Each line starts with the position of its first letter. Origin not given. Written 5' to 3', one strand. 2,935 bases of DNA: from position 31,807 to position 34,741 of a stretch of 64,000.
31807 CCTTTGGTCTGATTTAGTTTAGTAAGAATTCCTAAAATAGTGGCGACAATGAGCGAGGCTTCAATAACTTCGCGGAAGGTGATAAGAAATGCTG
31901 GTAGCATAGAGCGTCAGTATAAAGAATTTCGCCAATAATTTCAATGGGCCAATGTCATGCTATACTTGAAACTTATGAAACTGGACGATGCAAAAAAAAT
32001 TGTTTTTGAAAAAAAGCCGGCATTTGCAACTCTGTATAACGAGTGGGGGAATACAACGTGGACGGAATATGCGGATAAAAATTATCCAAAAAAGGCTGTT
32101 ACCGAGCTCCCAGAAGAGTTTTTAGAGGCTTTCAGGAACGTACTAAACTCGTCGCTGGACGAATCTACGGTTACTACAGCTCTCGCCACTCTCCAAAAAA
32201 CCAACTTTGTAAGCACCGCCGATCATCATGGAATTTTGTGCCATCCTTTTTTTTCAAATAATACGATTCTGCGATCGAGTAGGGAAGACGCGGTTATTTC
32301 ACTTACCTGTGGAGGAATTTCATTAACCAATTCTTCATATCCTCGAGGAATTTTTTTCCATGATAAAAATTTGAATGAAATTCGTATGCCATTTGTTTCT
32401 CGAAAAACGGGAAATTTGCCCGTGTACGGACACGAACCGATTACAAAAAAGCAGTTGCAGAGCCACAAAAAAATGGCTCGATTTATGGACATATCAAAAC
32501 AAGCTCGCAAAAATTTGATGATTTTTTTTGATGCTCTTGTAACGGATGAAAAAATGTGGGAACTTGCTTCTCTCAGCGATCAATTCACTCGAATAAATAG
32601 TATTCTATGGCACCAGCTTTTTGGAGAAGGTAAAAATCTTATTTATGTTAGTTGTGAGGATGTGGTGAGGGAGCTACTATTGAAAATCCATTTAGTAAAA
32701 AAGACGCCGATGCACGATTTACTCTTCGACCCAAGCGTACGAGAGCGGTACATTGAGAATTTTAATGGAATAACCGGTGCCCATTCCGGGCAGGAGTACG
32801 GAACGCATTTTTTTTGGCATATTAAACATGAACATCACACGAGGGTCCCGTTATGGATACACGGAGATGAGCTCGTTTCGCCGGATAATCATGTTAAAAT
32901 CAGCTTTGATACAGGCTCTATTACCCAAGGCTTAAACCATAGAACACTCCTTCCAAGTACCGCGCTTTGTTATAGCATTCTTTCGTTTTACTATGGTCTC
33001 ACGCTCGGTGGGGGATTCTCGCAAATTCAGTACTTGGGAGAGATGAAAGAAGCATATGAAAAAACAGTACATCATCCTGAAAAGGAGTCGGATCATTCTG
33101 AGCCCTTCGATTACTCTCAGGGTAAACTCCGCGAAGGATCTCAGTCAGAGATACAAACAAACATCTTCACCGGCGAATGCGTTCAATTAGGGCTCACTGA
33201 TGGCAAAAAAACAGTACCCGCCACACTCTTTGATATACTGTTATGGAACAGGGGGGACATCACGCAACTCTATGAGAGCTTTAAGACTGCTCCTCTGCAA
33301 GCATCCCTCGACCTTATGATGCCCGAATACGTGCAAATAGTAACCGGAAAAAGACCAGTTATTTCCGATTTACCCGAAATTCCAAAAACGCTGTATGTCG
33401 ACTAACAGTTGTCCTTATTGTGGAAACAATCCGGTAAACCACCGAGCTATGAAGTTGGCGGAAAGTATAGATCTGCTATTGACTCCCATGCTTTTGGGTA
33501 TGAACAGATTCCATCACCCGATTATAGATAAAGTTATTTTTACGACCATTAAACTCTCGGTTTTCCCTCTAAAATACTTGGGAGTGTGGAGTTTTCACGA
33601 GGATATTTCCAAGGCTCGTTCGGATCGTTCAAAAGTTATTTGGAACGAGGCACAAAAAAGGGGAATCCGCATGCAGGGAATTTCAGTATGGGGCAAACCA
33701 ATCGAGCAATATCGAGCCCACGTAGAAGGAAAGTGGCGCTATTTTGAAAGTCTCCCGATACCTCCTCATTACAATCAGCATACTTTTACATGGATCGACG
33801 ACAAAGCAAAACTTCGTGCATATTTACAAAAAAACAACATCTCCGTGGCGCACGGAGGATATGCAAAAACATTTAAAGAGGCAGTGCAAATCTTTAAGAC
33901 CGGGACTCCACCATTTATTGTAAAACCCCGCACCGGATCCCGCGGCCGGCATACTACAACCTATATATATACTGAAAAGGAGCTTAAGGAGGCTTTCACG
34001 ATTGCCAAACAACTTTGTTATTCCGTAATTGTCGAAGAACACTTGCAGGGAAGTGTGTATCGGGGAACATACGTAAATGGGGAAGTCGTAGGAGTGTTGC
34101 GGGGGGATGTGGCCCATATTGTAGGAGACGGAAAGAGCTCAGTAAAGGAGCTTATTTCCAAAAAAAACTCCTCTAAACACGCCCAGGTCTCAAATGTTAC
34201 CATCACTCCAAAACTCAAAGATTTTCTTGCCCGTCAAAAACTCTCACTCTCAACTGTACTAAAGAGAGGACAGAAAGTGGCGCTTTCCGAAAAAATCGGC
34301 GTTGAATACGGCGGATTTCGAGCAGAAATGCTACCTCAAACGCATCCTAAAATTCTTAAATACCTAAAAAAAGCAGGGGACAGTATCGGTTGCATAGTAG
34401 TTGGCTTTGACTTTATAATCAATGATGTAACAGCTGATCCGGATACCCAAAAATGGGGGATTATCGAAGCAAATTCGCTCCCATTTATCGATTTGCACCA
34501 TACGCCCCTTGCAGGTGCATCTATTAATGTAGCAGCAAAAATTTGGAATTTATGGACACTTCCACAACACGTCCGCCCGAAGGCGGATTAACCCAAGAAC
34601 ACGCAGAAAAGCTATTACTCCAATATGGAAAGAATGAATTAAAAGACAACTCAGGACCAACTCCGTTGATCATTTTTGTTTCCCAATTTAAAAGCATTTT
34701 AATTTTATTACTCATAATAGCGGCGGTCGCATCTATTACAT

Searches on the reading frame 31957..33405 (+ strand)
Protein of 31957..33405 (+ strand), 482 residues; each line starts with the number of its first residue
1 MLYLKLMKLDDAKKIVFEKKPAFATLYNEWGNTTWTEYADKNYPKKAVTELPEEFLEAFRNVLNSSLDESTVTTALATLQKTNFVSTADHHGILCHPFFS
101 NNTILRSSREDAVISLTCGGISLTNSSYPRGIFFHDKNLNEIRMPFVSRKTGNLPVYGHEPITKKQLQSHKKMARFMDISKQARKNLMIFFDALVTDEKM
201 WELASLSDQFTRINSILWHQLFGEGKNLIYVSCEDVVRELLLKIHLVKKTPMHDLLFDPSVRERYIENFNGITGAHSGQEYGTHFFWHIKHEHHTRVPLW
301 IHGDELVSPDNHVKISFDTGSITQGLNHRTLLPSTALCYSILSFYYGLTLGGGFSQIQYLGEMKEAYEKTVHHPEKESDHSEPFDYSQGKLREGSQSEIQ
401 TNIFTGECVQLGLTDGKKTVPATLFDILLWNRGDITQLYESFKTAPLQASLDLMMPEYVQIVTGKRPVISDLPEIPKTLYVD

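Call 39: search_protein_families(library=pfam, proteins=[window:31957-33405:+], max_evalue=0.01)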
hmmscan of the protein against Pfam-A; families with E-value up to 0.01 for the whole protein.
window:31957-33405:+ (482 aa): 0 families

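Call 73: search_solved_structures(query=window:31957-33405:+, max_evalue=1)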
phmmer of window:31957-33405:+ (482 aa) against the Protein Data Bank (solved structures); distinct sequences matched with E-value up to 1: 0.

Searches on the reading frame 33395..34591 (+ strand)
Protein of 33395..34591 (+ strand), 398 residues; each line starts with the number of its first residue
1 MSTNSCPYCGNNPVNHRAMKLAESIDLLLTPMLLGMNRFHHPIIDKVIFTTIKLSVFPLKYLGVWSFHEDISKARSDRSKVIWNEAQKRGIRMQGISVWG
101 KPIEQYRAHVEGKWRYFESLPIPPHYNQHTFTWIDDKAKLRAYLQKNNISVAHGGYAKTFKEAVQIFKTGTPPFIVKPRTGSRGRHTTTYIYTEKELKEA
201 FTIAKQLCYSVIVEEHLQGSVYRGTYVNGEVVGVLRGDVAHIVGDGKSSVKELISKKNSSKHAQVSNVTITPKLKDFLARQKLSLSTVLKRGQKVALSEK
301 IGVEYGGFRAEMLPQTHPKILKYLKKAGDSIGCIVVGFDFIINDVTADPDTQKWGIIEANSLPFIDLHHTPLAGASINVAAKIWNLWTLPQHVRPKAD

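Call 39: search_protein_families(library=pfam, proteins=[window:33395-34591:+], max_evalue=0.01)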
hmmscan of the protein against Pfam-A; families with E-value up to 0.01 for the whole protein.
window:33395-34591:+ (398 aa): 0 families

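Call 72: search_solved_structures(query=window:33395-34591:+, max_evalue=1)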
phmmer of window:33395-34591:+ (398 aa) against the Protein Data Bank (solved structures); distinct sequences matched with E-value up to 1: 9.
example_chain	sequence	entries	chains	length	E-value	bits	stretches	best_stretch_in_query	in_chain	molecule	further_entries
7wac_A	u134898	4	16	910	2.8e-26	95.7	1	136-385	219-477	Cyanophycin synthase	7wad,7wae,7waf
7ta5_A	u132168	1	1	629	4.3e-24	88.5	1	131-385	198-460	Glutathione synthase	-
7txv_A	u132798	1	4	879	5.1e-24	88.2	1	136-387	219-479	Cyanophycin synthase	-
7lg5_A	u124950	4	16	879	5.1e-24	88.2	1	136-387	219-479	Cyanophycin synthase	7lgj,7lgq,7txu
8fxh_A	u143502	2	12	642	6.5e-22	81.3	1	121-385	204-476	RimK domain-containing protein ATP-grasp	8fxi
7lgm_A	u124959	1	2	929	7e-20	74.6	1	160-387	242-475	Cyanophycin synthase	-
7lgn_A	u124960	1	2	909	9.8e-18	67.5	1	170-386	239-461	Cyanophycin synthase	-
3ln7_A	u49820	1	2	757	3.7e-16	62.3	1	135-380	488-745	Glutathione biosynthesis bifunctional protein gshAB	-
3ln6_A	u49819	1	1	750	3e-11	46.2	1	146-374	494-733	Glutathione biosynthesis bifunctional protein gshAB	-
